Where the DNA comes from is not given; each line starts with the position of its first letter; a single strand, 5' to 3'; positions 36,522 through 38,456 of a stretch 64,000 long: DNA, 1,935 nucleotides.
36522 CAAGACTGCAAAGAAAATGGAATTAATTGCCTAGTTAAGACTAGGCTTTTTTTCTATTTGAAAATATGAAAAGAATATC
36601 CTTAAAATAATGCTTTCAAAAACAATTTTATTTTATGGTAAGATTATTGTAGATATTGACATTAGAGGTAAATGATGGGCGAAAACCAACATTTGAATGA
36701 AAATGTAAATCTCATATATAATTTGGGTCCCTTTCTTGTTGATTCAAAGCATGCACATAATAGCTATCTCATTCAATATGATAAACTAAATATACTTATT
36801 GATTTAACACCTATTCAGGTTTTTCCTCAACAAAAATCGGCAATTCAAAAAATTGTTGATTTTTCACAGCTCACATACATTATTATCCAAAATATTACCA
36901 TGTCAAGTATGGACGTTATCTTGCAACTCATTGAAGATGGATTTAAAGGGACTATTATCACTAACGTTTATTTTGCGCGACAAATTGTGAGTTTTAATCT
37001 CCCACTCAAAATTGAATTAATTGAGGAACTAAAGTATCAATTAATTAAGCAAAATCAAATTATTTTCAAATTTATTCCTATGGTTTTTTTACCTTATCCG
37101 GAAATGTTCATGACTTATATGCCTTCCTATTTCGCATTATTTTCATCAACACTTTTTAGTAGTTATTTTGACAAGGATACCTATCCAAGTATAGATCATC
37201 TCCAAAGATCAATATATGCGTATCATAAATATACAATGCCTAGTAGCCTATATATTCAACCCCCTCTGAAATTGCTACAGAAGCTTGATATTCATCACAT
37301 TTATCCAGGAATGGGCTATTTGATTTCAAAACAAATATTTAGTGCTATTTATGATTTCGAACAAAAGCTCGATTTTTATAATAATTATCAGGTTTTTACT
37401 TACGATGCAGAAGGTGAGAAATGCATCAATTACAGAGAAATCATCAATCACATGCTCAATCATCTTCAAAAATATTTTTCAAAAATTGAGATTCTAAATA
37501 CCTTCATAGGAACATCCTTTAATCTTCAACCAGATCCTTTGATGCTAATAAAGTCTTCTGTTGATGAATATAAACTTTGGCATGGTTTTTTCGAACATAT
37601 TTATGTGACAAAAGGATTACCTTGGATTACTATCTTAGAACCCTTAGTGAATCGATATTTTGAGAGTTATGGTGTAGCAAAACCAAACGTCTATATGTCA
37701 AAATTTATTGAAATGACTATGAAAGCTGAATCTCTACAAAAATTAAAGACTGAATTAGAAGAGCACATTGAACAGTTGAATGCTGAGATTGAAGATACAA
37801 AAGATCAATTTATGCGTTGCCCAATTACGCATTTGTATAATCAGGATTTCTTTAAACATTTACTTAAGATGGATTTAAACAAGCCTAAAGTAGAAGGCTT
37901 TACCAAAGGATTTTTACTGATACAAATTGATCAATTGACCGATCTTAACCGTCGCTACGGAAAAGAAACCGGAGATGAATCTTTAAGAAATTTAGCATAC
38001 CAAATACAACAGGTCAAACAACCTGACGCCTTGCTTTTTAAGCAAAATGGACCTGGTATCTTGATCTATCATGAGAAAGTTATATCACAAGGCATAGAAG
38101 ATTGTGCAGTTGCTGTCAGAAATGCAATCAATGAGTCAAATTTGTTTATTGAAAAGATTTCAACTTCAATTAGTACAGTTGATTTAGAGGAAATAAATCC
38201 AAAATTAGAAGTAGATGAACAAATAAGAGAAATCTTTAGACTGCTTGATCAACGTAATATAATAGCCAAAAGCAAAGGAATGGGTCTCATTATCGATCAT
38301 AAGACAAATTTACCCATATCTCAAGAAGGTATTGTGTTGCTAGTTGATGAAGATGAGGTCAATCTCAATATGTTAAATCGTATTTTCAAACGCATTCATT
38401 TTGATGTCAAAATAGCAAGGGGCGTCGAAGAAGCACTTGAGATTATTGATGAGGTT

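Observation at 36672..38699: Triple pseudo-domain signalling protein (MBL/ODP-like, GGDEF, REC all degenerate)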

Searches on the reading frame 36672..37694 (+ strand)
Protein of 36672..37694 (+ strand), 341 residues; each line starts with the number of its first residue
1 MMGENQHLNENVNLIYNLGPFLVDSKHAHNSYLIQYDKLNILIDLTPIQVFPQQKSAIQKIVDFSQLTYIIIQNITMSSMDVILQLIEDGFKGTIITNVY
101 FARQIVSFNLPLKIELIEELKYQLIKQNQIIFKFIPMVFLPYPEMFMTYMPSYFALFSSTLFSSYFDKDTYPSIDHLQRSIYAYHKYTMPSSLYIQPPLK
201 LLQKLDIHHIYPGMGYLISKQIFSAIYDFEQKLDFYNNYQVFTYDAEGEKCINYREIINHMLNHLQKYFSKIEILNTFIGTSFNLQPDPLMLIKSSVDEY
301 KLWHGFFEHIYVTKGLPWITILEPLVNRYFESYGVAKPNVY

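Call 15: search_solved_structures(query=window:36672-37694:+, max_evalue=1, show_alignments=4)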
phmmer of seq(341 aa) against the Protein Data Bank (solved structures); distinct sequences matched with E-value up to 1: 13.
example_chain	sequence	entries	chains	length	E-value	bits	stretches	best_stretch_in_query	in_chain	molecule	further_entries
6qrq_B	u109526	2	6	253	3.3e-05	26.7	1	30-218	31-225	Oxygen-binding diiron protein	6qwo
4dik_A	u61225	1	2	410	0.0017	21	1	28-172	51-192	FLAVOPROTEIN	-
4dil_A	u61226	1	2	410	0.0018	21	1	28-172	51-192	FLAVOPROTEIN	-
5v8s_A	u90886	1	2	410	0.0023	20.6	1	28-172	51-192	Flavoprotein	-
1vme_A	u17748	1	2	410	0.0027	20.4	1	28-172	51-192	Flavoprotein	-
6etb_A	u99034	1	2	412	0.03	16.9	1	28-170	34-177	Anaerobic nitric oxide reductase flavorubredoxin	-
7r0f_A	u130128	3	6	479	0.044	16.4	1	28-170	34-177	Anaerobic nitric oxide reductase flavorubredoxin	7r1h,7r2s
7r2p_A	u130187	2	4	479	0.044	16.4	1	28-170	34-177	Anaerobic nitric oxide reductase flavorubredoxin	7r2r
4d02_A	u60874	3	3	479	0.044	16.4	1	28-170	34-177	ANAEROBIC NITRIC OXIDE REDUCTASE FLAVORUBREDOXIN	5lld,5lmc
7r1j_A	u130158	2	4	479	0.044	16.4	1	28-170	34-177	Anaerobic nitric oxide reductase flavorubredoxin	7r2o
2q9u_A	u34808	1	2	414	0.13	14.9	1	24-168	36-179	A-type flavoprotein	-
6h0d_A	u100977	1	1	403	0.48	13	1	29-169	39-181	Putative diflavin flavoprotein A 3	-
6h0c_A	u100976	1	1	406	0.48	13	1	29-169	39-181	Putative diflavin flavoprotein A 3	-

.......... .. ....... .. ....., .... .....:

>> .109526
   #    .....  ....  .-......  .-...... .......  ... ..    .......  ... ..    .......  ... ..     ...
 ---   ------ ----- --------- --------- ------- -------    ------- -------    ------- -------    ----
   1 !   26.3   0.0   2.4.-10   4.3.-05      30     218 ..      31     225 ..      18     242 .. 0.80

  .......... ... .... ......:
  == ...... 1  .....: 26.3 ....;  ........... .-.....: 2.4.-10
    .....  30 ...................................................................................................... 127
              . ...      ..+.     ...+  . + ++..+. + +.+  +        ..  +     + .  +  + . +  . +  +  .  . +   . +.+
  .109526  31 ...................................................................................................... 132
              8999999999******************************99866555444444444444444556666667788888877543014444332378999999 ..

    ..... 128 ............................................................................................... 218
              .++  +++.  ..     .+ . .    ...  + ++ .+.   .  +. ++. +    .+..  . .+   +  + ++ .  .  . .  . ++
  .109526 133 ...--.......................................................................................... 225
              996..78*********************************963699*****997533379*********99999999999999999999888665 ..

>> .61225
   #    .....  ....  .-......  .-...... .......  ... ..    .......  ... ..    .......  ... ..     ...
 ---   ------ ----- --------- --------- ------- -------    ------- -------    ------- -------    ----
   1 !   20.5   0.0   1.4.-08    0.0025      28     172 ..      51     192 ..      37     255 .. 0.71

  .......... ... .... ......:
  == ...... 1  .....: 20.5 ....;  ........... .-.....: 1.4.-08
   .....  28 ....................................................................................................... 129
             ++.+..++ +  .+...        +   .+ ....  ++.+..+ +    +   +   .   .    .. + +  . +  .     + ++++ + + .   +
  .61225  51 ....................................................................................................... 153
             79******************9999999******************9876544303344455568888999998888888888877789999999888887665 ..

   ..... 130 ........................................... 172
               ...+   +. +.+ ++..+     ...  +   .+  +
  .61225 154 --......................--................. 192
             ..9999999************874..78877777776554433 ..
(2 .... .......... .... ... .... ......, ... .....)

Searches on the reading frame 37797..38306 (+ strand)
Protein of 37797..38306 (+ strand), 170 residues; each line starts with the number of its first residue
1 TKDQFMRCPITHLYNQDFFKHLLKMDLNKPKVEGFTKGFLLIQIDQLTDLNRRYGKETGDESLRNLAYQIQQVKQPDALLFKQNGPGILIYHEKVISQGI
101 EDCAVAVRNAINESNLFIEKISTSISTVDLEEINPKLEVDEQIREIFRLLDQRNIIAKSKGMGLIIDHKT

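Call 82: search_solved_structures(query=window:37797-38306:+, max_evalue=0.1, show_alignments=5)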
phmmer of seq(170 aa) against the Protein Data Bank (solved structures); distinct sequences matched with E-value up to 0.1: 20.
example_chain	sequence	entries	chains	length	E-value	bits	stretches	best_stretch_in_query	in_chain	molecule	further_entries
6zxb_A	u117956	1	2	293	2.5e-05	27.4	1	5-93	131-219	Putative GGDEF/response regulator receiver domain protein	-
6zxc_A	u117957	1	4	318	2.7e-05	27.3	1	5-93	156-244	Putative GGDEF/response regulator receiver domain protein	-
6zxm_A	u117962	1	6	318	7.1e-05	25.9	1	5-91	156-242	Putative GGDEF/response regulator receiver domain protein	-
4zve_A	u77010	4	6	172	0.00017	24.7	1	10-116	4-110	Diguanylate cyclase DosC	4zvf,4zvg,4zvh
5euh_A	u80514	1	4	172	0.00022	24.4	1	16-120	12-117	Putative GGDEF domain membrane protein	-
3ezu_A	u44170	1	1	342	0.00036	23.7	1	32-163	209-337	GGDEF domain protein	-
4wxo_A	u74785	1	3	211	0.00089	22.4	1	9-160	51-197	Uncharacterized protein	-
4wxw_A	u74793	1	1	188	0.0017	21.5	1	10-160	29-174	Uncharacterized protein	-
9p6j_A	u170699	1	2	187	0.0021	21.2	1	4-112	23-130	diguanylate cyclase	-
4zmm_A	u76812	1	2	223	0.012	18.7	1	7-86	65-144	diguanylate cyclase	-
9t28_A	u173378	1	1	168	0.019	18.1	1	10-72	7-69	diguanylate cyclase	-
3pjw_A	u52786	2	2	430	0.023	17.8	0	9-72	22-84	Cyclic dimeric GMP binding protein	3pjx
3i5b_A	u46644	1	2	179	0.023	17.8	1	10-72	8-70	WspR response regulator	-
4zmu_A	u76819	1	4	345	0.027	17.6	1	7-86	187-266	diguanylate cyclase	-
3i5c_A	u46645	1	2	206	0.031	17.4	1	10-72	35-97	Fusion of General control protein GCN4 and WSPR response regulator protein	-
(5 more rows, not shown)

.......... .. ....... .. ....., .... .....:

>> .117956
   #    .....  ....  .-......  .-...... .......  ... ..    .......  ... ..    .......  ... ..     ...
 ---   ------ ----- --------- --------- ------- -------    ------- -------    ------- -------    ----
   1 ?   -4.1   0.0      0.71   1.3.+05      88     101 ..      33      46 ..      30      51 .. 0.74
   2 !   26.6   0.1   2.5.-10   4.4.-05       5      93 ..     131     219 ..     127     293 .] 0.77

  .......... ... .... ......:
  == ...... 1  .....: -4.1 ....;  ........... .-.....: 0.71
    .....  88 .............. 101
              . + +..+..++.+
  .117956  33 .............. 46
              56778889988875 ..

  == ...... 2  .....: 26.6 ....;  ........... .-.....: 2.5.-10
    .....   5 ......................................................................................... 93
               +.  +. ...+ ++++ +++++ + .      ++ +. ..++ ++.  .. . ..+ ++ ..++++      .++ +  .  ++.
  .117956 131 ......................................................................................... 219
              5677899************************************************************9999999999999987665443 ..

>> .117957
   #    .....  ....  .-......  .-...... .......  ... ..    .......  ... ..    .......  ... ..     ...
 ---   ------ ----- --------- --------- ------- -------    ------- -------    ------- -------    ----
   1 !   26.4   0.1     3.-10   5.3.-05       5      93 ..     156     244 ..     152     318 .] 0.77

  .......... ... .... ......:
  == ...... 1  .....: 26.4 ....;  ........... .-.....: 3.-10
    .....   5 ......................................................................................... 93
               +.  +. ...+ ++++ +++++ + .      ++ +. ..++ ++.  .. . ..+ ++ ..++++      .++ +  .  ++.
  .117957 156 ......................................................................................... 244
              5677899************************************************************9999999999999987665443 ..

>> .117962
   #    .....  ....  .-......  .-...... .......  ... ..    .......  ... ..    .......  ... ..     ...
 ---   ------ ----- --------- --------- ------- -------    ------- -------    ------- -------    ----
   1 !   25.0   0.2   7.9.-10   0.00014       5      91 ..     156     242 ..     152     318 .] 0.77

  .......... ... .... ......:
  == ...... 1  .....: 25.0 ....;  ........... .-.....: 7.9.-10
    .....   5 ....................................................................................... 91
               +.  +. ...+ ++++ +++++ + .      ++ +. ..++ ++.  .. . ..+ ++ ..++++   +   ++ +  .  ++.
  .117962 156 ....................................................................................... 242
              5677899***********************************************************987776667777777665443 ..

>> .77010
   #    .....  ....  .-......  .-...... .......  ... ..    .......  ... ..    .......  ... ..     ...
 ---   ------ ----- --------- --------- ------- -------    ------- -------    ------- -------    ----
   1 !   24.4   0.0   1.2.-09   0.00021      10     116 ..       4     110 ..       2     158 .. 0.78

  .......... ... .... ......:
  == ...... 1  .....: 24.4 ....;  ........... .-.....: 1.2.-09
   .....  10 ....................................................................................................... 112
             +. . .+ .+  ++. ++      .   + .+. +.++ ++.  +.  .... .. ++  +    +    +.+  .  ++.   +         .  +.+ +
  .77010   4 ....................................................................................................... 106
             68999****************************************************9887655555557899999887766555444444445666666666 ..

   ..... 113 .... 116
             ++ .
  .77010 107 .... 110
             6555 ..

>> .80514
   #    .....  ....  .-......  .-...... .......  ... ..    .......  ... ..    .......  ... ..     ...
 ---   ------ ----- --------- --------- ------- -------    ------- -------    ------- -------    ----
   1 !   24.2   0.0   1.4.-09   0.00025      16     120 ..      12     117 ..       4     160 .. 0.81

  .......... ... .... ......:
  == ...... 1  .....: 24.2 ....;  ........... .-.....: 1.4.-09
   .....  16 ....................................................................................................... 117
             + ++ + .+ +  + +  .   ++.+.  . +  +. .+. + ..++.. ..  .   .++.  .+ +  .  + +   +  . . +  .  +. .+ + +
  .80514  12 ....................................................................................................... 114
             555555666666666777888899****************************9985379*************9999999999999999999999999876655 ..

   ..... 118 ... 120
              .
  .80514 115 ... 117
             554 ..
